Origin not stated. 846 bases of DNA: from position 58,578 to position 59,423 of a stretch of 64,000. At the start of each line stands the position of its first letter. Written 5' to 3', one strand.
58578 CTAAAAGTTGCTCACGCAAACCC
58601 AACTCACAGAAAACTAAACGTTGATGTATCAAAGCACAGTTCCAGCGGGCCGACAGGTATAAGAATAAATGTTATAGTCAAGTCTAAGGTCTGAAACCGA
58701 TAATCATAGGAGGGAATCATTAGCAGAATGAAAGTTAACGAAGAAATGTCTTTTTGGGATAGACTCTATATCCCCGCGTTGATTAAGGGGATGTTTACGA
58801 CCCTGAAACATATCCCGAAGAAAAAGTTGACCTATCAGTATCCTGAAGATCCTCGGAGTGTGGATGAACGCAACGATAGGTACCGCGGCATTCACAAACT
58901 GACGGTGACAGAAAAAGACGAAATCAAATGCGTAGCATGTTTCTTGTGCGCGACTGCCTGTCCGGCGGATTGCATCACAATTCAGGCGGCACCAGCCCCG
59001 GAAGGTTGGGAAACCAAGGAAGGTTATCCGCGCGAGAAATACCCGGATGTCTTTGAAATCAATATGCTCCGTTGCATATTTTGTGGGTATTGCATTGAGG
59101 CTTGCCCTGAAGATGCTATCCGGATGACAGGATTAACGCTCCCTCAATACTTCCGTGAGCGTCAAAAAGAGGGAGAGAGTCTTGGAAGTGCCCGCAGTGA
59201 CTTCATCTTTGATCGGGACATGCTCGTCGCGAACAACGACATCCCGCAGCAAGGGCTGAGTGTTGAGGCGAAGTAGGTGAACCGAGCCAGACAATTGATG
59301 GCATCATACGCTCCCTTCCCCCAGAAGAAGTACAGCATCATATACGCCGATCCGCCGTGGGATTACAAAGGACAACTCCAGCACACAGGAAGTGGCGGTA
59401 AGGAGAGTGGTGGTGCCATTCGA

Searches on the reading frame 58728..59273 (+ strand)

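Call 79: search_protein_families(library=pfam, proteins=[window:58728-59273:+], max_evalue=0.00001)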
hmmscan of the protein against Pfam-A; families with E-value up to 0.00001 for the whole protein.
window:58728-59273:+ (182 aa): 10 families
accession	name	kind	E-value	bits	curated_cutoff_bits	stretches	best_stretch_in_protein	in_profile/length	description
PF12838.12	Fer4_7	-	3.8e-13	50.1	27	1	67-130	1-52/52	4Fe-4S dicluster domain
PF00037.32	Fer4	-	3e-11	43.1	21.1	1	110-132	2-24/24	4Fe-4S binding domain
PF14697.11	Fer4_21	-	3.8e-09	37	35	0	60-84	33-58/59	4Fe-4S dicluster domain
PF13237.11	Fer4_10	-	6.3e-08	32.9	25.5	1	63-127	4-53/53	4Fe-4S dicluster domain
PF12837.12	Fer4_6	-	2.9e-07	30.5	25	0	108-131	1-24/24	4Fe-4S binding domain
PF13484.11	Fer4_16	-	6.9e-07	30.4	30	0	115-134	1-20/66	4Fe-4S double cluster binding domain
PF13183.11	Fer4_8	-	7.4e-07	30.1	27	0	113-147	2-34/68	4Fe-4S dicluster domain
PF13187.11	Fer4_9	-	8.8e-07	29.3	27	1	67-131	1-52/52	4Fe-4S dicluster domain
PF12797.12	Fer4_2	-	1.3e-06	28.4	24.5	0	109-128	3-22/22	4Fe-4S binding domain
PF13534.11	Fer4_17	-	1e-05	26.4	22.2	0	115-130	1-16/61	4Fe-4S dicluster domain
